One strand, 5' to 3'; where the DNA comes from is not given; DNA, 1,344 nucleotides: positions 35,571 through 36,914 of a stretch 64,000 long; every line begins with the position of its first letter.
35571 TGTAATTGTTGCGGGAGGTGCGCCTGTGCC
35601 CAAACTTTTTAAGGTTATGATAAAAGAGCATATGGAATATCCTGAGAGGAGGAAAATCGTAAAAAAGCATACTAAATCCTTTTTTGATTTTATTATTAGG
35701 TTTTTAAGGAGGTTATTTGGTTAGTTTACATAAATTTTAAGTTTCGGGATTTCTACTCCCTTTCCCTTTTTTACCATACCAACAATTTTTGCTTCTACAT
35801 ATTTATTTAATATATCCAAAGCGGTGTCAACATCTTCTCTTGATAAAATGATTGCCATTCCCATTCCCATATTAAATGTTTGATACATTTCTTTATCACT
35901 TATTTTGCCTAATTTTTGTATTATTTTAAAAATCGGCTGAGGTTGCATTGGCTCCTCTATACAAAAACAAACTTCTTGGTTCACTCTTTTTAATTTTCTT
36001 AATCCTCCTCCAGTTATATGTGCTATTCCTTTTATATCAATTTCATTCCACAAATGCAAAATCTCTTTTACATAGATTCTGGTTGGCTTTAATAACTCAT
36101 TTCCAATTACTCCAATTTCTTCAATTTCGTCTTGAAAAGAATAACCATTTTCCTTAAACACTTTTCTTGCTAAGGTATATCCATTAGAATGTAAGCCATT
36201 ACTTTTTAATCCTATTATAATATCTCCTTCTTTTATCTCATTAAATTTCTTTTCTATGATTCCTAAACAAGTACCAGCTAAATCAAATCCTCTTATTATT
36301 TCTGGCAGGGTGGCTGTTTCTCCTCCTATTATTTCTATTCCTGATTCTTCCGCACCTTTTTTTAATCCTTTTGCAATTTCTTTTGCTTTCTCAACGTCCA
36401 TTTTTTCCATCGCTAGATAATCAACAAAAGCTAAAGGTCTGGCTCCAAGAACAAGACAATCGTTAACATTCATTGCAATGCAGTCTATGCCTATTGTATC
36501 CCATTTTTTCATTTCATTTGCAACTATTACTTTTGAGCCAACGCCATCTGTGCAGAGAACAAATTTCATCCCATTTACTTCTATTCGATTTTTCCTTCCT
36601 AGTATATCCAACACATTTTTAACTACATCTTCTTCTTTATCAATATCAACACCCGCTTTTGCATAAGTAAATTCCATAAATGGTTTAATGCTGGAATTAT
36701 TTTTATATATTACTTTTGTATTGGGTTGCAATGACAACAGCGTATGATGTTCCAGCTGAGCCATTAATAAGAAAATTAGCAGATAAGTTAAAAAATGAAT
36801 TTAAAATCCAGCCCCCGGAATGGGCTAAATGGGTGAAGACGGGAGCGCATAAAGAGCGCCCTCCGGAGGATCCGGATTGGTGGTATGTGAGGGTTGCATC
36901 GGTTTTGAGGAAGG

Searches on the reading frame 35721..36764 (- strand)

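Call 47: search_protein_families(library=ncbifam, proteins=[window:35721-36764:-], max_evalue=1e-10)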
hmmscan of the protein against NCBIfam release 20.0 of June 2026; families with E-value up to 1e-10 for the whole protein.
window:35721-36764:- (347 aa): 3 families
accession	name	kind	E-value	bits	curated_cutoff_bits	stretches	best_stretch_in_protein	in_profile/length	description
TIGR00878.1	purM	equivalog_domain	5e-106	354.7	236.35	1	32-333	1-331/332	phosphoribosylformylglycinamidine cyclo-ligase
TIGR01379.1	thiL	equivalog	6.6e-13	48.3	184.15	1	64-173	34-139/320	thiamine-phosphate kinase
TIGR02124.1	hypE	equivalog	4.5e-12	45.6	251.6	1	58-335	36-304/332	hydrogenase expression/formation protein HypE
